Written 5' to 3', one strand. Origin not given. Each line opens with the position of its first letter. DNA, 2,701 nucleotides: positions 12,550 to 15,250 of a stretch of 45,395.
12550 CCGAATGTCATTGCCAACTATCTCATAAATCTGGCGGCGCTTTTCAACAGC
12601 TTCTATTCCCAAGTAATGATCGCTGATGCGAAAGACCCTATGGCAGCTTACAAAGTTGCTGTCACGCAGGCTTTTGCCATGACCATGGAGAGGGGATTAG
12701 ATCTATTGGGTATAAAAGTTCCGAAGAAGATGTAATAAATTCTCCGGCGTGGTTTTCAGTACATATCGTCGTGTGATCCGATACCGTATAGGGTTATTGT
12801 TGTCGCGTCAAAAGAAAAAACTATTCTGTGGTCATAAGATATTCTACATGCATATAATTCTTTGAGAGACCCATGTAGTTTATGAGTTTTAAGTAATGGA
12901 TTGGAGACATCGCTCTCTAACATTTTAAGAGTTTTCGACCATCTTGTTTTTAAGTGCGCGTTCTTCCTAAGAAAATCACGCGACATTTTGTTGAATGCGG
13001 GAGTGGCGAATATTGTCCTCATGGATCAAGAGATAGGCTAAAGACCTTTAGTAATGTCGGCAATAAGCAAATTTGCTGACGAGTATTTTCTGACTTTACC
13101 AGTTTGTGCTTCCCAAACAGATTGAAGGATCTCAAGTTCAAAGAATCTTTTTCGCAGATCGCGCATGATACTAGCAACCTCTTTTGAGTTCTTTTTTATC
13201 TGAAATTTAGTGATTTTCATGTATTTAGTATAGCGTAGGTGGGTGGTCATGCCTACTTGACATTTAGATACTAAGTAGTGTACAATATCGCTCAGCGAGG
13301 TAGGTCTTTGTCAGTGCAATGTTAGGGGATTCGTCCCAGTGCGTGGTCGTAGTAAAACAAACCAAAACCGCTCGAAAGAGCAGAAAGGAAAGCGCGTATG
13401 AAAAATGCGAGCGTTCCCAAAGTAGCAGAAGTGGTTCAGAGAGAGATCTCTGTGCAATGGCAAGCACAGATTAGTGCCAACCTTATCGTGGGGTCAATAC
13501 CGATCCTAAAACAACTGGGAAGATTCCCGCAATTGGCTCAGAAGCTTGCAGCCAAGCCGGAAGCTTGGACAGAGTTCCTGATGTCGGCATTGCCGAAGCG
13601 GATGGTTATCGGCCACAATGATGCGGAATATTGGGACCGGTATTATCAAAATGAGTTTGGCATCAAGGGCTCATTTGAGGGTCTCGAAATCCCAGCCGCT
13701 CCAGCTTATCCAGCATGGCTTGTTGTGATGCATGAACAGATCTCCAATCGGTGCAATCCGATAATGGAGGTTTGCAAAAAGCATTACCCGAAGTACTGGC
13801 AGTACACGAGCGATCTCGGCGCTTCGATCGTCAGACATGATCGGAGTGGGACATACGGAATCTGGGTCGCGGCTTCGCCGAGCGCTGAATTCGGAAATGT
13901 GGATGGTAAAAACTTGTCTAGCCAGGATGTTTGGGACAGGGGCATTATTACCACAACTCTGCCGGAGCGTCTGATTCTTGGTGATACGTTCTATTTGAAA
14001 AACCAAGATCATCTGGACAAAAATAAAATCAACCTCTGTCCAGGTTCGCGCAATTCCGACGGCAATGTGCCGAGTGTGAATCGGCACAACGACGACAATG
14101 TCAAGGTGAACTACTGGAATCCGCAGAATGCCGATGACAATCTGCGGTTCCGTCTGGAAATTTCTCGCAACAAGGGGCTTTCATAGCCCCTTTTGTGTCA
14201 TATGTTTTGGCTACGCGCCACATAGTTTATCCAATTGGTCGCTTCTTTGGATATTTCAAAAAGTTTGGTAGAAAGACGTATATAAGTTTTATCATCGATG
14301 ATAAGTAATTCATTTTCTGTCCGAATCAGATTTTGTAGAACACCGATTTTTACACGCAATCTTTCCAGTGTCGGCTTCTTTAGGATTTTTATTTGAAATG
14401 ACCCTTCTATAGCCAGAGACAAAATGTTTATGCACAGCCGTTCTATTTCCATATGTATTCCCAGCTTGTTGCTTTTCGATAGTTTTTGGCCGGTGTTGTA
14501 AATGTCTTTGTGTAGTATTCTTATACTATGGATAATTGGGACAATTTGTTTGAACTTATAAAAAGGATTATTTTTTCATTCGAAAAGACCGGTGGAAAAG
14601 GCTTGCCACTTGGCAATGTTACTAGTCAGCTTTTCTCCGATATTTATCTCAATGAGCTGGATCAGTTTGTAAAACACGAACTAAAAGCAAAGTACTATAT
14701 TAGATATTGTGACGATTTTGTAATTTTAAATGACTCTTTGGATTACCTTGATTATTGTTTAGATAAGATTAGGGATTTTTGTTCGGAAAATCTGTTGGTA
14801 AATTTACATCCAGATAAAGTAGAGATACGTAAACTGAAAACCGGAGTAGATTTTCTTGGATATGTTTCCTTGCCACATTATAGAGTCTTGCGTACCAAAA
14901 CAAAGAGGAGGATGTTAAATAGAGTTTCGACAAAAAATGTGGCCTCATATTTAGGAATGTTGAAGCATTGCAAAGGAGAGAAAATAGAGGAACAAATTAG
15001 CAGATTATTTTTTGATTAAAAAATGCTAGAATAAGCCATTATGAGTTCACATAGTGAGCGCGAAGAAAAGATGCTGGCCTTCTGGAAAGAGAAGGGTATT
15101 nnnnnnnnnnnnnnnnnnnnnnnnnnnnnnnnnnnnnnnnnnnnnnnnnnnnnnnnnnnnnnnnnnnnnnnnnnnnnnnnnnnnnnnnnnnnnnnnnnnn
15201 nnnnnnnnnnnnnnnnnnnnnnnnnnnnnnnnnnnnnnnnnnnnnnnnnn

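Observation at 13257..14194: G+C-rich gene with a DGR-style variable-region C-terminus and terminal hairpin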

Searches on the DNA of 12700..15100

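Call 70: search_rna_families(source=window, start=12700, end=15100, threshold=evalue, max_evalue=1)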
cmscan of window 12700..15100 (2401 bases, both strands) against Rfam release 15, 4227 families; matches with E-value up to 1: 0.
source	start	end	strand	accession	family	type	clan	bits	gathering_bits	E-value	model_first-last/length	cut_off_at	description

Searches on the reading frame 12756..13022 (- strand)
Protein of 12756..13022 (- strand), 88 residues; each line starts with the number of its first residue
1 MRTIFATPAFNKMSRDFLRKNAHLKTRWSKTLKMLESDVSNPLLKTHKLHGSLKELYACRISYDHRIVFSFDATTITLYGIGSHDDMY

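Call 6: search_protein_families(library=pfam, proteins=[window:12756-13022:-], max_evalue=1)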
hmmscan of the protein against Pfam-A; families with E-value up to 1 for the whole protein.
window:12756-13022:- (88 aa): 5 families
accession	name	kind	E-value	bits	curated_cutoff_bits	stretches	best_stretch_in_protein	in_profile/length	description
PF15738.11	YafQ_toxin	-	2e-07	31.6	30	1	3-87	2-86/88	Bacterial toxin of type II toxin-antitoxin system, YafQ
PF06769.20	YoeB_toxin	-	0.0021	18.5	27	1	23-80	18-75/80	YoeB-like toxin of bacterial type II toxin-antitoxin system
PF05015.19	HigB-like_toxin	-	0.026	15.4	27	1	42-76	49-83/91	RelE-like toxin of type II toxin-antitoxin system HigB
PF24732.2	ParE_like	-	0.061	13.8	24.4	1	32-86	11-64/67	ParE-like toxin domain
PF15916.11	DUF4743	-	0.12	12.9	25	1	21-81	58-116/118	Domain of unknown function (DUF4743)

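Call 7: search_protein_families(library=ncbifam, proteins=[window:12756-13022:-], max_evalue=1)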
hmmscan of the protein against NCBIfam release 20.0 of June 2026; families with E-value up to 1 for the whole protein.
window:12756-13022:- (88 aa): 3 families
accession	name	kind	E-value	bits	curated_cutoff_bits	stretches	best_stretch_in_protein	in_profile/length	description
TIGR02385.1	RelE_StbE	subfamily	7.6e-06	26.3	27.9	1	16-88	7-88/88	type II toxin-antitoxin system mRNA interferase toxin, RelE/StbE family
TIGR02116.1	toxin_Txe_YoeB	equivalog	1.8e-05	24.9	51.8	1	20-84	15-79/80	Txe/YoeB family addiction module toxin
TIGR00053.1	TIGR00053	subfamily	1.9e-05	25.2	87.25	1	2-88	2-91/92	YafQ family addiction module toxin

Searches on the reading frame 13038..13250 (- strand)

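Call 6: search_protein_families(library=pfam, proteins=[window:13038-13250:-], max_evalue=1)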
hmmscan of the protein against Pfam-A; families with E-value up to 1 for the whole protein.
window:13038-13250:- (70 aa): 1 family
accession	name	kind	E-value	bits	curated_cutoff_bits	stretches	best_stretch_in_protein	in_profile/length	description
PF14904.11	FAM86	-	0.16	12.5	23.5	1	24-63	3-43/94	Family of unknown function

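Call 7: search_protein_families(library=ncbifam, proteins=[window:13038-13250:-], max_evalue=1)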
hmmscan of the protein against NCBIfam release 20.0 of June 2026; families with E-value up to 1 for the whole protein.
window:13038-13250:- (70 aa): 1 family
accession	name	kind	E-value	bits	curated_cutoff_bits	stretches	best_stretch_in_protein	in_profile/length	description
NF003269.0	PRK04243.1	equivalog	0.01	15.4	178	1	6-56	82-130/196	50S ribosomal protein L15e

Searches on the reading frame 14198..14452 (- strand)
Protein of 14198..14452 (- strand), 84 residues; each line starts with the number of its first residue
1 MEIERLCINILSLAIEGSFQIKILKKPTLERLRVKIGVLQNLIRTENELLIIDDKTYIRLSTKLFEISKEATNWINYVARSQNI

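Call 6: search_protein_families(library=pfam, proteins=[window:14198-14452:-], max_evalue=1)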
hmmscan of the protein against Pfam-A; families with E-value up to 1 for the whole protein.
window:14198-14452:- (84 aa): 1 family
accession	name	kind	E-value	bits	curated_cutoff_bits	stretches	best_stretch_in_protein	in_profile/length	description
PF22296.2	bAvd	-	0.00048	21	40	1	3-77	33-106/107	bAvd-like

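Call 7: search_protein_families(library=ncbifam, proteins=[window:14198-14452:-], max_evalue=1)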
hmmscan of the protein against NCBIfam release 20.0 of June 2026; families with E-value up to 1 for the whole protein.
window:14198-14452:- (84 aa): 1 family
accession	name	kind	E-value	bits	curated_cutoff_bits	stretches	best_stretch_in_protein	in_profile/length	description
NF033474.1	DivGenRetAVD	equivalog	0.0011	19.3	80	1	3-75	33-103/104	diversity-generating retroelement protein Avd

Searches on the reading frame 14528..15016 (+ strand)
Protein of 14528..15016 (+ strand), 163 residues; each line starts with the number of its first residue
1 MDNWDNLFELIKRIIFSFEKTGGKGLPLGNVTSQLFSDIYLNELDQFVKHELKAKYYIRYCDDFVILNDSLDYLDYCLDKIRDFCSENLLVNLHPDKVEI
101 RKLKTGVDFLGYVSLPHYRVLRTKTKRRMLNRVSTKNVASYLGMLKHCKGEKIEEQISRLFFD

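Call 6: search_protein_families(library=pfam, proteins=[window:14528-15016:+], max_evalue=1)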
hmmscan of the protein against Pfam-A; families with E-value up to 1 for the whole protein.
window:14528-15016:+ (163 aa): 1 family
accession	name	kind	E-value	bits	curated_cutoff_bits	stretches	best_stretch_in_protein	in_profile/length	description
PF00078.32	RVT_1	-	6.3e-11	42.8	29.6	1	18-112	111-203/205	Reverse transcriptase (RNA-dependent DNA polymerase)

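Call 7: search_protein_families(library=ncbifam, proteins=[window:14528-15016:+], max_evalue=1)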
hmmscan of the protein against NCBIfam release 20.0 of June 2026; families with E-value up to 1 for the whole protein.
window:14528-15016:+ (163 aa): 7 families
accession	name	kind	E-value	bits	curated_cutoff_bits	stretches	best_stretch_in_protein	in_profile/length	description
TIGR04416.1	group_II_RT_mat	equivalog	5.2e-17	62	300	1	23-154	177-304/353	group II intron reverse transcriptase/maturase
NF041747.1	Drt3a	equivalog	7.8e-14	51.8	200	1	9-136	146-283/412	antiviral reverse transcriptase Drt3a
NF041746.1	Drt2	equivalog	1.1e-10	41.3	390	1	20-135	218-342/416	antiviral reverse transcriptase Drt2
NF038233.2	retron_St85_RT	exception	6.5e-09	35.5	235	1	8-149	125-274/289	retron St85 family RNA-directed DNA polymerase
NF041749.1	Drt4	equivalog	2.8e-06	26.6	450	1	14-142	183-308/489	antiviral reverse transcriptase Drt4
NF041750.1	Drt5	equivalog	0.0012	17.9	550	1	37-100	190-250/484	antiviral reverse transcriptase Drt5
NF041748.1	Drt3b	equivalog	0.014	14.1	350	1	24-87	230-302/647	antiviral reverse transcriptase Drt3b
